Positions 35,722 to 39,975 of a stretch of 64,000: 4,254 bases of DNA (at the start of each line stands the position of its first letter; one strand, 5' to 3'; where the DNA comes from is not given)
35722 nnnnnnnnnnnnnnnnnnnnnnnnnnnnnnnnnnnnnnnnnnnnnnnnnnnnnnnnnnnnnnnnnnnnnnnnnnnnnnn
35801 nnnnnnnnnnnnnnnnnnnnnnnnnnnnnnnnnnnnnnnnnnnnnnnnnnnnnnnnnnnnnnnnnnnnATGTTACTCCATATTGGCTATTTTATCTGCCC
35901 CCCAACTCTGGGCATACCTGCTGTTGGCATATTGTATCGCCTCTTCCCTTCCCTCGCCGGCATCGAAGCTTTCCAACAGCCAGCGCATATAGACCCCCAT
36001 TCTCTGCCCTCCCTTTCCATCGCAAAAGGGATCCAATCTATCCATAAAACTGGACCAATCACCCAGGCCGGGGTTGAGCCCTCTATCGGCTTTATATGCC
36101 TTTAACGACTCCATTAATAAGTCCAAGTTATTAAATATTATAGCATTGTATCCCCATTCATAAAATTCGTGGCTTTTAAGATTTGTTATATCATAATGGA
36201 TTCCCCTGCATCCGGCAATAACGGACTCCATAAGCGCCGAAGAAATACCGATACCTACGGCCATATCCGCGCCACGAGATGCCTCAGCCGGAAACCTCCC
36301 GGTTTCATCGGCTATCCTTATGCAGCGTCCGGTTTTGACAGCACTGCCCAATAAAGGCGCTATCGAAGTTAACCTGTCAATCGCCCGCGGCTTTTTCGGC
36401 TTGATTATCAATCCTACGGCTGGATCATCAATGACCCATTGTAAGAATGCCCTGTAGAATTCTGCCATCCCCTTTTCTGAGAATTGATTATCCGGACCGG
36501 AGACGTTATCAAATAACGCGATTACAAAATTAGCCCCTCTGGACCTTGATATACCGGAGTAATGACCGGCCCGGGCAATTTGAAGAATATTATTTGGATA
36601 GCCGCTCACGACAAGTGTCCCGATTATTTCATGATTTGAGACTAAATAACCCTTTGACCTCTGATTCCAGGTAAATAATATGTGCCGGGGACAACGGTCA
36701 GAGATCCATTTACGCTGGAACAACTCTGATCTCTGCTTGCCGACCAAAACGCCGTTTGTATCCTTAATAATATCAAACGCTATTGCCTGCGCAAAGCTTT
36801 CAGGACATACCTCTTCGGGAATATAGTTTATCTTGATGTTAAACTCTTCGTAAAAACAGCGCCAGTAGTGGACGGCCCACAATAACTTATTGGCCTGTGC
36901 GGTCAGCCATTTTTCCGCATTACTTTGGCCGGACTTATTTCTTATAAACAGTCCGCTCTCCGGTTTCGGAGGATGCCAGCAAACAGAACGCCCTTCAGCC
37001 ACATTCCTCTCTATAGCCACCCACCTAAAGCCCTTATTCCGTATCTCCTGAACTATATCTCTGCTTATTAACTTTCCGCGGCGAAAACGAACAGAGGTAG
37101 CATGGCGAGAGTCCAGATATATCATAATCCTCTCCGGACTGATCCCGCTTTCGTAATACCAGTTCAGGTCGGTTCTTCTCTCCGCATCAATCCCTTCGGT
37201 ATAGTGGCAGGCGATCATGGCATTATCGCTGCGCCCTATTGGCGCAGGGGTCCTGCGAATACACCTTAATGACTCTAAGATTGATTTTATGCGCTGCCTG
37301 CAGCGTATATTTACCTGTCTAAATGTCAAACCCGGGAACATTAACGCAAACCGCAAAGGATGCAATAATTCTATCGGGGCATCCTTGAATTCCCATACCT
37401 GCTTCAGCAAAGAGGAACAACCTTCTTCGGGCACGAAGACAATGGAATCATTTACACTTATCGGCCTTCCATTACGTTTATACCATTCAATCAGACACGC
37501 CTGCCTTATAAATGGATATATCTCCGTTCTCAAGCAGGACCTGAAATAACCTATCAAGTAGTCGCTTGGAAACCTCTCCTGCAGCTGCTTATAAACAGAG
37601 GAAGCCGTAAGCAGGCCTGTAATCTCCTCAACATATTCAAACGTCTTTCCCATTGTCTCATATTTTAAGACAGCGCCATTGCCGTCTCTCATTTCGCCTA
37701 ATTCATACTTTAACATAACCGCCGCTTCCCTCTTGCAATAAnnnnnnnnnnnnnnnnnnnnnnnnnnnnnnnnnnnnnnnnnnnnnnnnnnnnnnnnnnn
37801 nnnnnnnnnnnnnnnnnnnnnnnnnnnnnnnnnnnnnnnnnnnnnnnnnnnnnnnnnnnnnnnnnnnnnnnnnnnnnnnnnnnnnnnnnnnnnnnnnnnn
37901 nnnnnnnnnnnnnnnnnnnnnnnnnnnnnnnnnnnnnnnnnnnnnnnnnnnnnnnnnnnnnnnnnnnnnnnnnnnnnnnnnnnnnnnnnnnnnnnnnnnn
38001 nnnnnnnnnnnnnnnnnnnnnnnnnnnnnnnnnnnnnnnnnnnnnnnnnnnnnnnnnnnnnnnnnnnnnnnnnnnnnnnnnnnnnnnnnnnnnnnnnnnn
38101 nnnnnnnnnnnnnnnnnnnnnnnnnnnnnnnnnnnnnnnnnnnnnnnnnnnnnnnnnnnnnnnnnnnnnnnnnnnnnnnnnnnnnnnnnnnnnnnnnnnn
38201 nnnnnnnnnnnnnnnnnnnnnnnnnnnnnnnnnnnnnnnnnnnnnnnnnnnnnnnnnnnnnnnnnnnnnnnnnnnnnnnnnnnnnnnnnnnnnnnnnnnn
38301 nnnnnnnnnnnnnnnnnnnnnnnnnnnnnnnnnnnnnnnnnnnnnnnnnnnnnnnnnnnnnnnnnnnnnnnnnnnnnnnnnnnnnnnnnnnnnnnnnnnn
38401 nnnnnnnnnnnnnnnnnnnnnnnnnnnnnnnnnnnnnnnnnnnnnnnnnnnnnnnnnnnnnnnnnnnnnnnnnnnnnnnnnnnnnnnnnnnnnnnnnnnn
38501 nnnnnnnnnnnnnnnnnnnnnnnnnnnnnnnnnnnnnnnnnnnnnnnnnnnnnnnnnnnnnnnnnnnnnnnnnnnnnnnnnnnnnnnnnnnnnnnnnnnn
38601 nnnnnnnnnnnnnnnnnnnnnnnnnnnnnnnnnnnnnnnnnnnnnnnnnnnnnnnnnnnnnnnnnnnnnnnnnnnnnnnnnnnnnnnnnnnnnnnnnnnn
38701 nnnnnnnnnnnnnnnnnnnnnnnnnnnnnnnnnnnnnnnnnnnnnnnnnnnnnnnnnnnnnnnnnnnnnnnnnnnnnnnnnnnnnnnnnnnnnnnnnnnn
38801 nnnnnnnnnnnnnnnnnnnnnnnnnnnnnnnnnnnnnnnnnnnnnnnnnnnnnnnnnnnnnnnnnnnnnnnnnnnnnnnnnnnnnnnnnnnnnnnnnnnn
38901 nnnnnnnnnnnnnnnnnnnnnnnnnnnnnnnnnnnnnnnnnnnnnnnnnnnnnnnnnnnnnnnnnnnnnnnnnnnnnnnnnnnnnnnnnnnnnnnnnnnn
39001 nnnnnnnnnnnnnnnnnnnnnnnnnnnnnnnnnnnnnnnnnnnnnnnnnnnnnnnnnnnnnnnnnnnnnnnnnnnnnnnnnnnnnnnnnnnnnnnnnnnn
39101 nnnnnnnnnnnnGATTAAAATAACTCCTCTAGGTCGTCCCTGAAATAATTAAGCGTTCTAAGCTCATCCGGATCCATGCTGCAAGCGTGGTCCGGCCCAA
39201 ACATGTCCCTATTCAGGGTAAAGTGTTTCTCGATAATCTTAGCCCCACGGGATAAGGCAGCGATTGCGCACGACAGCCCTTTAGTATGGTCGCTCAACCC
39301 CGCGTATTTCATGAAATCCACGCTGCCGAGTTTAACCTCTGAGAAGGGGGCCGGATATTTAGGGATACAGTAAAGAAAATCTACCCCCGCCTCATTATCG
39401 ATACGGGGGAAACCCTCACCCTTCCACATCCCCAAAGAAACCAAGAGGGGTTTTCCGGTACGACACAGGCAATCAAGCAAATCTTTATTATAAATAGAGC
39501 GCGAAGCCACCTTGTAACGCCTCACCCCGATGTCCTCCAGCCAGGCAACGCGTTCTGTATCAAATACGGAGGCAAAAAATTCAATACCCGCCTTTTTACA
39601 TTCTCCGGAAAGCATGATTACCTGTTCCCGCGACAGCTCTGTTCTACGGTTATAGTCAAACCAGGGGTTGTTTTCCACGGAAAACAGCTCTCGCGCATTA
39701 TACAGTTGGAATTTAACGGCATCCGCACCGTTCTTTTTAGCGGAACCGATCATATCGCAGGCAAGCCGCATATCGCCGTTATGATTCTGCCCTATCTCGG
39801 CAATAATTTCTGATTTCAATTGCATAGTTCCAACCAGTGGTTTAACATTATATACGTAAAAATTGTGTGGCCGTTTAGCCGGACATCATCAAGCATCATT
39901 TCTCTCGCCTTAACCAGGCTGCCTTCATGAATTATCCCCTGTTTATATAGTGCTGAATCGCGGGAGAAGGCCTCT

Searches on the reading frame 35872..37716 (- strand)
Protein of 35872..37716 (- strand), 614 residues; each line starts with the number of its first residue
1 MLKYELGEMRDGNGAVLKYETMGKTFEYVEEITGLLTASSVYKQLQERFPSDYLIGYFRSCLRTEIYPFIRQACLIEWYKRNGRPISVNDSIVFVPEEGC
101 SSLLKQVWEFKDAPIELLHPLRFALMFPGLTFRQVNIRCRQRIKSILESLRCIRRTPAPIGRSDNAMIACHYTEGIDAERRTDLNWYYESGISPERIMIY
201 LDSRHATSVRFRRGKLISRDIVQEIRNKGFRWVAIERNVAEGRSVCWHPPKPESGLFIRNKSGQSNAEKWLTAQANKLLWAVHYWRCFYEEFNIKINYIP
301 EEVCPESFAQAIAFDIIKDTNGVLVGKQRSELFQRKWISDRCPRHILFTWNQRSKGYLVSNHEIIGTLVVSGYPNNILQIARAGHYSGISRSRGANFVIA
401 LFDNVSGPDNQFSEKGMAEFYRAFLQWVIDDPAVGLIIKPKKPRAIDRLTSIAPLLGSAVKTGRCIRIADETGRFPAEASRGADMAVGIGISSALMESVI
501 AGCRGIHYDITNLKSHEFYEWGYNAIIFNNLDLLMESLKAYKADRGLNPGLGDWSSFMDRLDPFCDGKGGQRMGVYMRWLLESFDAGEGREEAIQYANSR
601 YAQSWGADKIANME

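Call 6: search_protein_families(library=pfam, proteins=[window:35872-37716:-], max_evalue=0.01)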
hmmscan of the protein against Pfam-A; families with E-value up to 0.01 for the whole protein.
window:35872-37716:- (614 aa): 0 families

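Call 10: search_protein_families(library=ncbifam, proteins=[window:35872-37716:-], max_evalue=0.01)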
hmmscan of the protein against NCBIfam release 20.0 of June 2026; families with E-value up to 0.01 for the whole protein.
window:35872-37716:- (614 aa): 1 family
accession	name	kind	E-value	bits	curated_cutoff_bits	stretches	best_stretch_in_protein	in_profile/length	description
TIGR04417.1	PFTS_polysacc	subfamily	1.9e-05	23.8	100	1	413-527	396-511/522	polysaccharide biosynthesis PFTS motif protein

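Call 48: search_solved_structures(query=window:35872-37716:-, max_evalue=10)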
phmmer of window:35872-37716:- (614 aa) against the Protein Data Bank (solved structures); distinct sequences matched with E-value up to 10: 151 (the best 60 are shown).
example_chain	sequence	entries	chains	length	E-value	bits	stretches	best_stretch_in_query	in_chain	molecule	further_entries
5fhx_L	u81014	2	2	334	0.015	17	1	160-211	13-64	Antibody fragment light chain | CODV light chain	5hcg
8blq_B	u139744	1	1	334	0.018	16.7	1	160-211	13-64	CODV-Fab, light chain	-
10fo_E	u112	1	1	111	0.025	16.3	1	160-212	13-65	Light chain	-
8w5n_L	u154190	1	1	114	0.037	15.7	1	156-211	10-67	Light chain of Ab21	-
8w5l_L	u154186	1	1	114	0.041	15.5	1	156-212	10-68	Light chain of Ab16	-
4wcy_L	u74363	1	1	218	0.042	15.5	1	161-211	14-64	AZ130 Light chain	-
5vxr_L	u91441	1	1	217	0.042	15.5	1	161-211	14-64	MAb24 Variable Light Chain,MAb24 Variable Light Chain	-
6fbj_L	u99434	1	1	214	0.051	15.2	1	160-212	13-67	Light chain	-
7dk4_b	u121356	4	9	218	0.054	15.2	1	160-211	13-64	The light chain of 2H2 Fab | The light chain fragment of 2H2 Fab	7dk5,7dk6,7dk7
6bzu_B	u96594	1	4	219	0.057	15.1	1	160-211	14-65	19B3 Light Chain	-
4qex_L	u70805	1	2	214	0.064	14.9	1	160-210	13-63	Antibody Light Chain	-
9yhs_L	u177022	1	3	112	0.07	14.8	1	159-209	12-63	AM12-340 Fab light chain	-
6eyn_L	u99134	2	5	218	0.08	14.6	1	160-207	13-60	8D6 Fab light chain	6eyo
9jnn_F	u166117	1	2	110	0.084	14.5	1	160-209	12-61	Light Chain of GluN1 Fab, 4F11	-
8xlk_F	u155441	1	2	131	0.086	14.5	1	155-209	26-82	Light Chain of GluN1 Fab, 4F11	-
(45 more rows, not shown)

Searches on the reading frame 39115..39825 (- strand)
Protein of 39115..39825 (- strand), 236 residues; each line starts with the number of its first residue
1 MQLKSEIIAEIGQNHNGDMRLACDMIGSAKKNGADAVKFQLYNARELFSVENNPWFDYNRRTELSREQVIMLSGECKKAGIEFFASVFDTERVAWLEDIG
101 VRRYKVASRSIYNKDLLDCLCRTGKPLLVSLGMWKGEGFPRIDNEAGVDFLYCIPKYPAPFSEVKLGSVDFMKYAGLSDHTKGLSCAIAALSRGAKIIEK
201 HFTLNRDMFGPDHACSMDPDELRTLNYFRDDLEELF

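Call 6: search_protein_families(library=pfam, proteins=[window:39115-39825:-], max_evalue=0.01)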
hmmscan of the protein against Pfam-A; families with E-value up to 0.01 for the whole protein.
window:39115-39825:- (236 aa): 1 family
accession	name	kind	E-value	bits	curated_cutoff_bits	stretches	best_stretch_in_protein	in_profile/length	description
PF03102.20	NeuB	-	5.8e-52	177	22.1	1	25-225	1-225/241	NeuB family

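Call 10: search_protein_families(library=ncbifam, proteins=[window:39115-39825:-], max_evalue=0.01)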
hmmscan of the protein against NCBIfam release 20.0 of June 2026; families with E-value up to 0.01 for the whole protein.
window:39115-39825:- (236 aa): 2 families
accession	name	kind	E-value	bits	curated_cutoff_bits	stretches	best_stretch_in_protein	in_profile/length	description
TIGR03569.1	NeuB_NnaB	equivalog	1.2e-58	198.7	399.65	1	7-225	3-247/329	N-acetylneuraminate synthase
TIGR03586.1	PseI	equivalog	1.3e-44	152.8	340.25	1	6-225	3-246/327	pseudaminic acid synthase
